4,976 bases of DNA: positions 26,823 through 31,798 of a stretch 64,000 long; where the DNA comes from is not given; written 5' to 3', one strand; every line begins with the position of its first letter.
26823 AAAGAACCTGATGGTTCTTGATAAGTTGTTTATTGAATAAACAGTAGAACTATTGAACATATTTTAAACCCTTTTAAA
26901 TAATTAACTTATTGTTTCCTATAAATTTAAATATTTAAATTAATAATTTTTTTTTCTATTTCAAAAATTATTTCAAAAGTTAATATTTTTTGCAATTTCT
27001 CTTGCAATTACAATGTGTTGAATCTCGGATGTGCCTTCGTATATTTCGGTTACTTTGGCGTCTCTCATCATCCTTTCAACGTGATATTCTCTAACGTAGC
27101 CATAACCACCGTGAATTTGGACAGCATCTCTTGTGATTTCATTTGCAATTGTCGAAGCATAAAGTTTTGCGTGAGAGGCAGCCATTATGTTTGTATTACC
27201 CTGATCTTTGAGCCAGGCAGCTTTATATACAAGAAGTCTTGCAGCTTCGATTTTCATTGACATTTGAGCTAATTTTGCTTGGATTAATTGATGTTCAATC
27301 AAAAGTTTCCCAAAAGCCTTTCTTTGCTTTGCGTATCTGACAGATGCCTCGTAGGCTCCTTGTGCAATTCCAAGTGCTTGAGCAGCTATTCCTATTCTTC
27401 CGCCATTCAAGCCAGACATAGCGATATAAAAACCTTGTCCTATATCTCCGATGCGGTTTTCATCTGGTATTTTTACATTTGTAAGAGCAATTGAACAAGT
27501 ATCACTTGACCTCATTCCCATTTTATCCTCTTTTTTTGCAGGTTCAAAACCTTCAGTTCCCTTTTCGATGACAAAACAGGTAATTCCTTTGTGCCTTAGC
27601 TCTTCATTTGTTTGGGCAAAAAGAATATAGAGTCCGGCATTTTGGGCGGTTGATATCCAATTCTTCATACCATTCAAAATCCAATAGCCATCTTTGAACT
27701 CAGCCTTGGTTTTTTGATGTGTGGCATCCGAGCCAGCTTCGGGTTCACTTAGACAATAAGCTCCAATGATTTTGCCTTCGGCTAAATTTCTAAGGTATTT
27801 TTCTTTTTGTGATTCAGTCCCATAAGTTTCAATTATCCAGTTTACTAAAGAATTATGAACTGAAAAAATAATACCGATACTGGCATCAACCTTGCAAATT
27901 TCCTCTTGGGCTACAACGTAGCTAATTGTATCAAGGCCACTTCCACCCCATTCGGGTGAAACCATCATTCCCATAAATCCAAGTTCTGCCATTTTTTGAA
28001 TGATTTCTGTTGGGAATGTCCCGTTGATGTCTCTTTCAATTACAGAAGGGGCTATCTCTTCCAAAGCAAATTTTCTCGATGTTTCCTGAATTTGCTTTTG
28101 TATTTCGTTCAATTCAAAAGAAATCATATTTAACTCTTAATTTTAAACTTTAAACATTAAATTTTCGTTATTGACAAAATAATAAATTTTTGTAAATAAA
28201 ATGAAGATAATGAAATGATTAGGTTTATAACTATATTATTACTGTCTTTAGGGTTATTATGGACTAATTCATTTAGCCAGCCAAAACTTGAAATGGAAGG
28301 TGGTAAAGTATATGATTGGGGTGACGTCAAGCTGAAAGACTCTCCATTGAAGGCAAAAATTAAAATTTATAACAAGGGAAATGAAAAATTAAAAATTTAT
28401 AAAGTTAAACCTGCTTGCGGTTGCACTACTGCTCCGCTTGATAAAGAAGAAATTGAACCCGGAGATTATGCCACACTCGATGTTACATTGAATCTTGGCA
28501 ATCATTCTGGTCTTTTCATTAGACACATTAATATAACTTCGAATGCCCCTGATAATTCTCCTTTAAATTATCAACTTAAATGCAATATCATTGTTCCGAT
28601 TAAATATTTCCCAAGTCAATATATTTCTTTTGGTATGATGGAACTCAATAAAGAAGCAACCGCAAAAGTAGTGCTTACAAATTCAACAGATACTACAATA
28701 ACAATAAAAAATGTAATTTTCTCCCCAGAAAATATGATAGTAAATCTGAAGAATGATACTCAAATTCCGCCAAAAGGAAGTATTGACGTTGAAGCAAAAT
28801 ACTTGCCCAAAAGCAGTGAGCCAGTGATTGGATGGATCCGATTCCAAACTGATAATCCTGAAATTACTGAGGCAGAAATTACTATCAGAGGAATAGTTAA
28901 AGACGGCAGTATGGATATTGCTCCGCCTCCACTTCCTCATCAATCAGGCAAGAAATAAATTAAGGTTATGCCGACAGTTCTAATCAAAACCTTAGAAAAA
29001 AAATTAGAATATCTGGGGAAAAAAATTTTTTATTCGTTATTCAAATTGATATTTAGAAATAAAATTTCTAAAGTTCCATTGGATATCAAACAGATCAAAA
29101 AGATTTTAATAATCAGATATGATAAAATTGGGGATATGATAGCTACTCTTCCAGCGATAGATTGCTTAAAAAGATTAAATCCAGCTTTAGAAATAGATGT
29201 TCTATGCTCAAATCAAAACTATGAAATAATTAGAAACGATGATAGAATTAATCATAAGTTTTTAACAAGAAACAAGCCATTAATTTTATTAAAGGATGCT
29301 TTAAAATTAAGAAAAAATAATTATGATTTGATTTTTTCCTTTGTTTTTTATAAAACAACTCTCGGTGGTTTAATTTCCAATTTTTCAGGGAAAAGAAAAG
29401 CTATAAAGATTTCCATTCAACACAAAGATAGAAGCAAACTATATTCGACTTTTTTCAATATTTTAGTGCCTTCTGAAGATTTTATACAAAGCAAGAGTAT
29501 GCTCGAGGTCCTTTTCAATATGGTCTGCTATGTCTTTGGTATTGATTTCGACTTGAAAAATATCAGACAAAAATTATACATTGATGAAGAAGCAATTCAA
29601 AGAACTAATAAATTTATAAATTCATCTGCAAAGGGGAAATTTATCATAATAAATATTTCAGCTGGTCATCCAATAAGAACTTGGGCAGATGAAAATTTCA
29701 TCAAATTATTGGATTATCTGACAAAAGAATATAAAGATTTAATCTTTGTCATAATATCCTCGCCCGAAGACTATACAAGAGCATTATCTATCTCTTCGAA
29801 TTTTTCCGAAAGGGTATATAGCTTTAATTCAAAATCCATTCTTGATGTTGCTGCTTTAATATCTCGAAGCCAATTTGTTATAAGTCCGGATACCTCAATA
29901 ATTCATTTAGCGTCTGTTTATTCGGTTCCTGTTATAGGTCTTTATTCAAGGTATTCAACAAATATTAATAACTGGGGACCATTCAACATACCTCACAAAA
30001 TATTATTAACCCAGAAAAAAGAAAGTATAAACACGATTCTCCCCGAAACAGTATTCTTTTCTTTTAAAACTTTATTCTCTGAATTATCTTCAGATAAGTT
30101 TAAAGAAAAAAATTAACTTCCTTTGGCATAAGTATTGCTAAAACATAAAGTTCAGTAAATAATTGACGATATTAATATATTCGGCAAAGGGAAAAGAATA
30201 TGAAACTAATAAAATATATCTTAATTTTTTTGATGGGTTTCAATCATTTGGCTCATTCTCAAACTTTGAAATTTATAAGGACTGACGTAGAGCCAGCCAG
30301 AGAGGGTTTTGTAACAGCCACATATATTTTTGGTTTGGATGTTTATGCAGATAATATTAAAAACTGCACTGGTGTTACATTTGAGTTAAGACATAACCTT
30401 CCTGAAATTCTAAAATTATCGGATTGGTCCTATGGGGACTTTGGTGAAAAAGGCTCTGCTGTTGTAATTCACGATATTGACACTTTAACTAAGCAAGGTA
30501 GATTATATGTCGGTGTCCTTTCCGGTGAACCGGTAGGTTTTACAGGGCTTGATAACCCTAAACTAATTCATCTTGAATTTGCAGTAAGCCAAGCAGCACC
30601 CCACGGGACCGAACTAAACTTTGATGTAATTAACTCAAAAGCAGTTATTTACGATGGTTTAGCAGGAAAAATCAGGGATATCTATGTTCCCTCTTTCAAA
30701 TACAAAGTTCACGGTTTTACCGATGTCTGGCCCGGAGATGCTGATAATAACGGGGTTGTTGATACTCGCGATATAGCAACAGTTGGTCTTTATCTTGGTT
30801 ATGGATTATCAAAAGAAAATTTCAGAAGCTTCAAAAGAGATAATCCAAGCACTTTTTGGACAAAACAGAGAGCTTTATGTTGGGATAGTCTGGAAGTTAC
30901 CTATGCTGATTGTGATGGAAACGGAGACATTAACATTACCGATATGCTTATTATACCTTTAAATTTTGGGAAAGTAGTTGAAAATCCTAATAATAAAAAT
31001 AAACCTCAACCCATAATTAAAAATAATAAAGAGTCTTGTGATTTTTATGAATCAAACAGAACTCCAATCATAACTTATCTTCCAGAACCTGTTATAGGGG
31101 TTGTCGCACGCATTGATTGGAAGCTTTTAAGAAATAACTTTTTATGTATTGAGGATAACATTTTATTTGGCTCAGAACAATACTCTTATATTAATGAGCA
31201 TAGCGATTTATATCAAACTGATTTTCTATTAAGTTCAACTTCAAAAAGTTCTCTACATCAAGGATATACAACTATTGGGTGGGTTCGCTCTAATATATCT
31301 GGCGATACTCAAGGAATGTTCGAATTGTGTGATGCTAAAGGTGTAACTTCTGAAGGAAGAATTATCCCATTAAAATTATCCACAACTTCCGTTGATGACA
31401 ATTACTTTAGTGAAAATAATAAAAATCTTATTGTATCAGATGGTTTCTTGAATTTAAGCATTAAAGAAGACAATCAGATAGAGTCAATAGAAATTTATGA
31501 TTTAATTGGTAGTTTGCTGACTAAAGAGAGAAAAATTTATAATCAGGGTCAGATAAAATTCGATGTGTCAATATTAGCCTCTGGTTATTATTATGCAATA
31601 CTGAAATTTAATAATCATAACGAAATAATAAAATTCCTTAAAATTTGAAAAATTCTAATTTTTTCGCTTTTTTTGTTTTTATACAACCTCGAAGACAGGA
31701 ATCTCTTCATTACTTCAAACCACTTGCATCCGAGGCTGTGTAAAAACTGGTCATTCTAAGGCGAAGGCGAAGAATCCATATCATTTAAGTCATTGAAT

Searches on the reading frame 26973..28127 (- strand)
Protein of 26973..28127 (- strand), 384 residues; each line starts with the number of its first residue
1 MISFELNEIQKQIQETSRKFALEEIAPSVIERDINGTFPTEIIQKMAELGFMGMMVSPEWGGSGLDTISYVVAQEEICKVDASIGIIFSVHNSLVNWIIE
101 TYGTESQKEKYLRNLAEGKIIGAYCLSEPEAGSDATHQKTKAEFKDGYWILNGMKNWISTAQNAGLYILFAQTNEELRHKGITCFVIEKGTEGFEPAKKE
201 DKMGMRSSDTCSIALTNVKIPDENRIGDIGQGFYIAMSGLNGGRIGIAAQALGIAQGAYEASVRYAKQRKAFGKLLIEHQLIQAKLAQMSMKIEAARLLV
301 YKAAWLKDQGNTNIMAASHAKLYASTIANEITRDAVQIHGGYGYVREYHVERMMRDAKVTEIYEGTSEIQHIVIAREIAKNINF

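Call 66: search_protein_families(library=pfam, proteins=[window:26973-28127:-], max_evalue=0.00001)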
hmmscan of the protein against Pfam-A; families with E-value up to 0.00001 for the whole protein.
window:26973-28127:- (384 aa): 4 families
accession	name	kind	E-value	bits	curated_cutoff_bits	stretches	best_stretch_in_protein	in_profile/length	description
PF00441.29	Acyl-CoA_dh_1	-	6.2e-55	185.9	22.4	1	230-378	1-149/150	Acyl-CoA dehydrogenase, C-terminal domain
PF02771.21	Acyl-CoA_dh_N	-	3.5e-36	124.4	22.9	1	8-119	2-113/113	Acyl-CoA dehydrogenase, N-terminal domain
PF08028.16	Acyl-CoA_dh_2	-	4e-26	92.3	22.7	1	245-367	1-133/134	Acyl-CoA dehydrogenase, C-terminal domain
PF02770.24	Acyl-CoA_dh_M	-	7.2e-24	84.2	33.3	1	123-218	1-97/97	Acyl-CoA dehydrogenase, middle domain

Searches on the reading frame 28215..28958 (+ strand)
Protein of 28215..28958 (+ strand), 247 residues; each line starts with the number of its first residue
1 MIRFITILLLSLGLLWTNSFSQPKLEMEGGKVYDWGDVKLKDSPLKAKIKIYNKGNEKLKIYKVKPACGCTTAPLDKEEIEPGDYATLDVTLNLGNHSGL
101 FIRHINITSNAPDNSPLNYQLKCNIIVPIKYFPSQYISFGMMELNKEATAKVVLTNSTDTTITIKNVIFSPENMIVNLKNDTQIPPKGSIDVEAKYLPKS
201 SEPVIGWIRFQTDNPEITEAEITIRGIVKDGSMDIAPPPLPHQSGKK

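Call 66: search_protein_families(library=pfam, proteins=[window:28215-28958:+], max_evalue=0.00001)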
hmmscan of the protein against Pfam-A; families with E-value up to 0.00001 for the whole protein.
window:28215-28958:+ (247 aa): 5 families
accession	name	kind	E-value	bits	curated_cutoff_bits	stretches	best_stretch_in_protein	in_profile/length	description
PF07610.17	DUF1573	-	4e-24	84.9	26.1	1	31-122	6-95/98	Protein of unknown function (DUF1573)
PF22544.2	HYDIN_VesB_CFA65-like_Ig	-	1.7e-15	57.5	25.5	1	31-114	8-90/100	HYDIN/CFA65/VesB-like, Ig-like domain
PF15780.11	ASH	-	1.5e-09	38.3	27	1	136-213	13-91/98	Abnormal spindle-like microcephaly-assoc'd, ASPM-SPD-2-Hydin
PF22073.2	Cep192_D4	-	5.3e-07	30.3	35.5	0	135-224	9-107/112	Cep192 domain 4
PF12371.14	TMEM131_like_N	-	3.5e-06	27.6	28.8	0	137-212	8-84/84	Transmembrane protein 131-like N-terminal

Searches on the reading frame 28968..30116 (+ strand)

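Call 66: search_protein_families(library=pfam, proteins=[window:28968-30116:+], max_evalue=0.00001)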
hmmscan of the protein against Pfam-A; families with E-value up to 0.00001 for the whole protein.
window:28968-30116:+ (382 aa): 1 family
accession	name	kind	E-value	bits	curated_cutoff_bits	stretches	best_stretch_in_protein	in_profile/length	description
PF01075.23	Glyco_transf_9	-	6.2e-14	52.4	22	1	146-351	36-232/247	Glycosyltransferase family 9 (heptosyltransferase)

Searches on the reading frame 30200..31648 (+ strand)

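Call 66: search_protein_families(library=pfam, proteins=[window:30200-31648:+], max_evalue=0.00001)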
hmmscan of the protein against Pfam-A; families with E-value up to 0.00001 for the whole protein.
window:30200-31648:+ (482 aa): 1 family
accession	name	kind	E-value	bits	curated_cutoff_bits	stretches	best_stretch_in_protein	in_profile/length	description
PF18962.6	Por_Secre_tail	-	2.2e-06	28.3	27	1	415-478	8-72/75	Secretion system C-terminal sorting domain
